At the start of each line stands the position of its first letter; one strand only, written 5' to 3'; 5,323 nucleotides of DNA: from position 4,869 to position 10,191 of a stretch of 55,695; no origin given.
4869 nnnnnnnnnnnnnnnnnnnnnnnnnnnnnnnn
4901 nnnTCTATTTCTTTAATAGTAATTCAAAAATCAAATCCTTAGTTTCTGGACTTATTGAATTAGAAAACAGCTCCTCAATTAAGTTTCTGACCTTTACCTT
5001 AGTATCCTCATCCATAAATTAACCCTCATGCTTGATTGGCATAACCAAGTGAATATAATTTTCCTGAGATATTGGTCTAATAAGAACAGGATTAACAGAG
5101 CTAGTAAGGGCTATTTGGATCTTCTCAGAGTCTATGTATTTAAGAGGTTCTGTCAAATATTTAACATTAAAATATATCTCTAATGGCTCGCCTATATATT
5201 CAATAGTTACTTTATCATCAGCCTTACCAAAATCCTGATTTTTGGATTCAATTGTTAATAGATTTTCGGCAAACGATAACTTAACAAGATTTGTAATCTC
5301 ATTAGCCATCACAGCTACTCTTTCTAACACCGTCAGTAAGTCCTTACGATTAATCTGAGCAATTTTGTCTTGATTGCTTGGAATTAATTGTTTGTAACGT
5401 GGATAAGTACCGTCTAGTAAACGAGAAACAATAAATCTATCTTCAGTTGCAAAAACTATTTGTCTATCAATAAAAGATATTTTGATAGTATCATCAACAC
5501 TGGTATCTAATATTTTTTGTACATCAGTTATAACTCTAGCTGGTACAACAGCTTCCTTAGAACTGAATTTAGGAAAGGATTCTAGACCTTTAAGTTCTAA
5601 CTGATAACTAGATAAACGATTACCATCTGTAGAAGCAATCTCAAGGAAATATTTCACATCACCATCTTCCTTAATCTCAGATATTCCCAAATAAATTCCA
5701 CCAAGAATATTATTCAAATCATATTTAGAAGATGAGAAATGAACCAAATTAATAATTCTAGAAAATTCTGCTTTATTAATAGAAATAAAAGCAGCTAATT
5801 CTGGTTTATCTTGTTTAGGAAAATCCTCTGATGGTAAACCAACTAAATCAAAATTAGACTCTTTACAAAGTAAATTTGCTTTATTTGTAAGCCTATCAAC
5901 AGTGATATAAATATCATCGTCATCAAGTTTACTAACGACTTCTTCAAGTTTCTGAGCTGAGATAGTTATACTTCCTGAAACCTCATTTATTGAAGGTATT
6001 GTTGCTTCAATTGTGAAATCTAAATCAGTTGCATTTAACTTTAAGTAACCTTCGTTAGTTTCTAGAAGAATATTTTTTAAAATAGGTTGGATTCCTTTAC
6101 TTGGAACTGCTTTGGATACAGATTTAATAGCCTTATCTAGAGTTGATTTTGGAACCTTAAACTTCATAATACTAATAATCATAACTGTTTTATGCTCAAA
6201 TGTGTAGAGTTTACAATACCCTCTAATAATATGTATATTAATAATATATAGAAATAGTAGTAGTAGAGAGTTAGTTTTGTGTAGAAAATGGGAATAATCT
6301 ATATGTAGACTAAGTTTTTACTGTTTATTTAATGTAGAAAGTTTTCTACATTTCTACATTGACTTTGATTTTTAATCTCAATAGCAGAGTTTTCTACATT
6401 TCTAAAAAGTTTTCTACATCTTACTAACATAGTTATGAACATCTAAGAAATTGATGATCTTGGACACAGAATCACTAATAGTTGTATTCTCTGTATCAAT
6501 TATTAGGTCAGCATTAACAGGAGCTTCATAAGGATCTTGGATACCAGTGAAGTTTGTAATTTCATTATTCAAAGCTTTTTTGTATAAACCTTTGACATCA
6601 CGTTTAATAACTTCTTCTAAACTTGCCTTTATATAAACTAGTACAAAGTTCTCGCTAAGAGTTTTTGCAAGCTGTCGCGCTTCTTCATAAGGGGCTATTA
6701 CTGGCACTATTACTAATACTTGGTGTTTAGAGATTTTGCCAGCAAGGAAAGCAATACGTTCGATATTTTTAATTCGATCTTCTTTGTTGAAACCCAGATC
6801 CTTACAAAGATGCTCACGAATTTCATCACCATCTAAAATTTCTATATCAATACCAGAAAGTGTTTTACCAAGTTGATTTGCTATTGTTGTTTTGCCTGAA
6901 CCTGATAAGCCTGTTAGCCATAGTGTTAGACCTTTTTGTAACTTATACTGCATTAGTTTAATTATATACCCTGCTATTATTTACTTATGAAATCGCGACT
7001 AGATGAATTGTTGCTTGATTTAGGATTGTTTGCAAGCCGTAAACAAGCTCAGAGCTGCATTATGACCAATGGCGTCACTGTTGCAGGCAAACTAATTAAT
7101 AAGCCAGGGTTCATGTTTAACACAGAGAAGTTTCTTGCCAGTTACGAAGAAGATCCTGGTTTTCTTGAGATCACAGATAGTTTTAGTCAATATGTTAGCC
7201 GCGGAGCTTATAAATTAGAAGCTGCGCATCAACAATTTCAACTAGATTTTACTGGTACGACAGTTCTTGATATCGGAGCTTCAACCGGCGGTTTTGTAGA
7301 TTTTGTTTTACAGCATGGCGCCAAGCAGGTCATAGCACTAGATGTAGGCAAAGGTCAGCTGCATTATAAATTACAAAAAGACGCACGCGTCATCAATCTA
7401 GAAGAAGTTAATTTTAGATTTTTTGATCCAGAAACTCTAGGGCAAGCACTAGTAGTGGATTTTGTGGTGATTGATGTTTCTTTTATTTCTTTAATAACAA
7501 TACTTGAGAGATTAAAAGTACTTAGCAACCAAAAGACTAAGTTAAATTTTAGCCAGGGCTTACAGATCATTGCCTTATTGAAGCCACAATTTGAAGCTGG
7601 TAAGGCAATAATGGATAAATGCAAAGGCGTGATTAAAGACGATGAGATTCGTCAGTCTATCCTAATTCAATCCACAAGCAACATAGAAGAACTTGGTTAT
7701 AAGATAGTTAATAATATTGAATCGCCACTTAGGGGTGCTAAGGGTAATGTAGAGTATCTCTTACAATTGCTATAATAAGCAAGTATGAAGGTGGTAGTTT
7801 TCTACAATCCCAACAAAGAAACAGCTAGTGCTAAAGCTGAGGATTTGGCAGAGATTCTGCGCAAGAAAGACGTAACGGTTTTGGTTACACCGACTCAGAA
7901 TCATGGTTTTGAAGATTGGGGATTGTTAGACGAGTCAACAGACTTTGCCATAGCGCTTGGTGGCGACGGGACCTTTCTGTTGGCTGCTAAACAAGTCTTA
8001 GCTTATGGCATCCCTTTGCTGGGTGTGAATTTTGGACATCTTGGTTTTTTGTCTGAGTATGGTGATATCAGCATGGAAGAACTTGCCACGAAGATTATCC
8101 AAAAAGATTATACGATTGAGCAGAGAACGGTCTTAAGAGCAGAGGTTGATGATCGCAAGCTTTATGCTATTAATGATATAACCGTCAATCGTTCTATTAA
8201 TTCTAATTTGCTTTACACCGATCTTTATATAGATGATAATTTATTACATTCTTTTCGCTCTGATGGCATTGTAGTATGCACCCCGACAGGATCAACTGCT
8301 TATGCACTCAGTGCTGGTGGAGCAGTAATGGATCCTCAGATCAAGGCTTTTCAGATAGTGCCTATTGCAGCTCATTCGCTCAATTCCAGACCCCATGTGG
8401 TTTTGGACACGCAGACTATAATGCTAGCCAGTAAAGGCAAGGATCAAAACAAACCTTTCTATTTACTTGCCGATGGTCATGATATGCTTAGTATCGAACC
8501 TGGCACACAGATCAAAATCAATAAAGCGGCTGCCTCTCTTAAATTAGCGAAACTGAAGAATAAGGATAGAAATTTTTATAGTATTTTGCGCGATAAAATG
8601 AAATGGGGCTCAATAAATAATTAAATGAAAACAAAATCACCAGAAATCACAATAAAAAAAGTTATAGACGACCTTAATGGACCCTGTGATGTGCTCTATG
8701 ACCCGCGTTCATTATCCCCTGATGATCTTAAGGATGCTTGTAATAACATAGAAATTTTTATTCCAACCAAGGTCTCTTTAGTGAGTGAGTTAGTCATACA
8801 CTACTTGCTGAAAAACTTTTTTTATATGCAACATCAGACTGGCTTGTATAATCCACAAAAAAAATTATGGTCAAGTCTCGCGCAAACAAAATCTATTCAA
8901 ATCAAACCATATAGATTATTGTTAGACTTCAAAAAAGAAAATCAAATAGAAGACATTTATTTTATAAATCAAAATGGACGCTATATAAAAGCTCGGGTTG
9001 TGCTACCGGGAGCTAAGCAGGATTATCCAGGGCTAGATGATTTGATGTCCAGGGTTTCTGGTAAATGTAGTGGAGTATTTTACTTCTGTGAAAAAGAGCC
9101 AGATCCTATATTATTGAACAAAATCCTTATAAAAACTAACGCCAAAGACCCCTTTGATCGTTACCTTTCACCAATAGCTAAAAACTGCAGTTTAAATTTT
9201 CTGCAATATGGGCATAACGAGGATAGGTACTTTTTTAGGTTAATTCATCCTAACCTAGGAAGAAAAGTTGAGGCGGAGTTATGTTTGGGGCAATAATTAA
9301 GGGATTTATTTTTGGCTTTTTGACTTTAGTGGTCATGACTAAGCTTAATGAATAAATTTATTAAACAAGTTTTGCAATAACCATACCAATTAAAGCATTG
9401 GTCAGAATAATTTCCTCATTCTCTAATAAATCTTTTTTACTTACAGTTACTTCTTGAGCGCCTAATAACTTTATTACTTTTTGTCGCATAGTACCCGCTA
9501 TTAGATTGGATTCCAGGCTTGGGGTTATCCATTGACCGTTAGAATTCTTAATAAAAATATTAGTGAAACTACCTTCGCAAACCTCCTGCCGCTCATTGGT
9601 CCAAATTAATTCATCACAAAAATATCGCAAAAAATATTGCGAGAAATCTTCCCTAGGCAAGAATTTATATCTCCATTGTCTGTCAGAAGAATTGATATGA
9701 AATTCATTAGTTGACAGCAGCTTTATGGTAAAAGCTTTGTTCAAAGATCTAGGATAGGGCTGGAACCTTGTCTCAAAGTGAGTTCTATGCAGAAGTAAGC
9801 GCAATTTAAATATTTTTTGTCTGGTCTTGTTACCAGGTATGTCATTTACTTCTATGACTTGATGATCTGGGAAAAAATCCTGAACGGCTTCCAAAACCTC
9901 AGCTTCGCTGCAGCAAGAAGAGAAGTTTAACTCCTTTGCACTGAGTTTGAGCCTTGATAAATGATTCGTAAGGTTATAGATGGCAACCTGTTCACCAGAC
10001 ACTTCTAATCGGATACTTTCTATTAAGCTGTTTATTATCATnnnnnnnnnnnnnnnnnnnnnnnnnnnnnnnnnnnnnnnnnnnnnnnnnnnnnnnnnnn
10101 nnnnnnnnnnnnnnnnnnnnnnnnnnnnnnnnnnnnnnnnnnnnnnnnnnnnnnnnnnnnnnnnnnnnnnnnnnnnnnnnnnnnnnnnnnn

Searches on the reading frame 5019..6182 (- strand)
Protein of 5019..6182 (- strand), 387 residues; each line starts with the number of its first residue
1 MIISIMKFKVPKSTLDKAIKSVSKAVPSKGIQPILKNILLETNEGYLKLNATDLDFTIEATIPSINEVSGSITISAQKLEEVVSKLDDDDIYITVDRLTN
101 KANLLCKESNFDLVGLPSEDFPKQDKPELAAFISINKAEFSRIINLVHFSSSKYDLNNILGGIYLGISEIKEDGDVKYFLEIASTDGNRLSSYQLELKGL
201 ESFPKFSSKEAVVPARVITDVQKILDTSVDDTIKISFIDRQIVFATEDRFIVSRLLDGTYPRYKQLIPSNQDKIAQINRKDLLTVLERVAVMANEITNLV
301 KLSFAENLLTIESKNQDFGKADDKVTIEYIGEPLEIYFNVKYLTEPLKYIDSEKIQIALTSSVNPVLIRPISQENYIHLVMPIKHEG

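Call 24: search_protein_families(library=pfam, proteins=[window:5019-6182:-], max_evalue=0.001)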
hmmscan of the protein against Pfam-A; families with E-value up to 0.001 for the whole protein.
window:5019-6182:- (387 aa): 3 families
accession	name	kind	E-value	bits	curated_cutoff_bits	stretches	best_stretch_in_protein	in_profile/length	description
PF02768.20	DNA_pol3_beta_3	-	3.1e-30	104.9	27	1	264-383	1-120/121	DNA polymerase III beta subunit, C-terminal domain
PF00712.24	DNA_pol3_beta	-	8.1e-27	94.2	24.4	1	6-123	1-118/120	DNA polymerase III beta subunit, N-terminal domain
PF02767.21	DNA_pol3_beta_2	-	2e-21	76.9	27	1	135-261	2-115/116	DNA polymerase III beta subunit, central domain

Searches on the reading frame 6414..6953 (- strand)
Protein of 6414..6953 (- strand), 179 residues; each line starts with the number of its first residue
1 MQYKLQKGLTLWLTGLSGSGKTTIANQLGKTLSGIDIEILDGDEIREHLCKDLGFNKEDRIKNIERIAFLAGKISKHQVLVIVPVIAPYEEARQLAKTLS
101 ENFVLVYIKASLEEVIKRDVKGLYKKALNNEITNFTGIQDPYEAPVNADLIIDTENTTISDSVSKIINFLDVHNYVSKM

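Call 24: search_protein_families(library=pfam, proteins=[window:6414-6953:-], max_evalue=0.001)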
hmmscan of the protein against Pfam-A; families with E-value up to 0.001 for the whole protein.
window:6414-6953:- (179 aa): 7 families
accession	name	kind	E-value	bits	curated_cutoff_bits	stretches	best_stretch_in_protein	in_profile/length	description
PF01583.26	APS_kinase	-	2.6e-53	180.6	21.1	1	7-153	1-152/152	Adenylylsulphate kinase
PF13671.12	AAA_33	-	1.1e-07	32.6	27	1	12-119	3-115/143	AAA domain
PF13238.12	AAA_18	-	2e-07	31.9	29.4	1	13-121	3-110/128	AAA domain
PF08433.16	KTI12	-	2e-05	24.7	22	1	13-133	6-130/271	Chromatin associated protein KTI12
PF01202.28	SKI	-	0.00016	22.3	22.1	1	18-170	2-158/159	Shikimate kinase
PF13207.12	AAA_17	-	0.00018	22.3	27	1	14-118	1-118/136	AAA domain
PF00005.33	ABC_tran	-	0.00046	21.2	25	1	2-55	5-63/137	ABC transporter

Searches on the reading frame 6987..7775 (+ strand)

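Call 24: search_protein_families(library=pfam, proteins=[window:6987-7775:+], max_evalue=0.001)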
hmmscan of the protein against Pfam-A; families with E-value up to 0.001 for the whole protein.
window:6987-7775:+ (262 aa): 2 families
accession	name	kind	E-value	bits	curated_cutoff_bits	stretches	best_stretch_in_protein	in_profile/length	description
PF01728.25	FtsJ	-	1.1e-35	123.7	24.1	1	69-259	1-177/181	FtsJ-like methyltransferase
PF01479.30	S4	-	8.9e-06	25.8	22.8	1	4-43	2-41/48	S4 domain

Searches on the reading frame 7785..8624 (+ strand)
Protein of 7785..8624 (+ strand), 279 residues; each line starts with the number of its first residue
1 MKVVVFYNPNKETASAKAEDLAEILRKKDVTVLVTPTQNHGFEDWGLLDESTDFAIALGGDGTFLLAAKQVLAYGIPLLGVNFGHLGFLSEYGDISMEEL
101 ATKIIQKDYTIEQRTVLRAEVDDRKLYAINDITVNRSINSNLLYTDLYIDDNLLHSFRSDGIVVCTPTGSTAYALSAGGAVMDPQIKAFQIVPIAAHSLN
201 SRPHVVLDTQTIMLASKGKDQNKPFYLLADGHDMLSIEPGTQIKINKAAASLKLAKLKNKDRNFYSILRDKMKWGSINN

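Call 24: search_protein_families(library=pfam, proteins=[window:7785-8624:+], max_evalue=0.001)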
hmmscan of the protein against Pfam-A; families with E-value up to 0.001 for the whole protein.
window:7785-8624:+ (279 aa): 3 families
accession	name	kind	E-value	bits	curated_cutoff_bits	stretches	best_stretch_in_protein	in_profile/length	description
PF20143.4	NAD_kinase_C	-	2.3e-30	105.3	23.7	1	130-256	2-125/126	ATP-NAD kinase C-terminal domain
PF01513.26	NAD_kinase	-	6.7e-17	62.5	25.5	1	49-109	70-130/130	ATP-NAD kinase N-terminal domain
PF00781.29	DAGK_cat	-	0.00012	22.1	23.6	1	2-73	1-77/125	Diacylglycerol kinase catalytic domain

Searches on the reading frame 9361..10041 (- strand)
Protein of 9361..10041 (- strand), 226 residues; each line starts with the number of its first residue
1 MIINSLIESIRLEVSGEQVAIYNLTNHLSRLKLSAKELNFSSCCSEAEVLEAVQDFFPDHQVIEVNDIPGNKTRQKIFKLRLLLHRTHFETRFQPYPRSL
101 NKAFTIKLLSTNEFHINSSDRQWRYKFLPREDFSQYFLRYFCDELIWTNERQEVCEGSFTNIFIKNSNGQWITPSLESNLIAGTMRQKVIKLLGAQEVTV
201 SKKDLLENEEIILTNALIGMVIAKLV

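Call 24: search_protein_families(library=pfam, proteins=[window:9361-10041:-], max_evalue=0.001)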
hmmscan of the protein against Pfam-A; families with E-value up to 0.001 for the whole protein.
window:9361-10041:- (226 aa): 1 family
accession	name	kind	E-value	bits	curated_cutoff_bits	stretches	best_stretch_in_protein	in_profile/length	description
PF01063.24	Aminotran_4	-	1.9e-24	87.2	28.5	1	7-223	3-220/223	Amino-transferase class IV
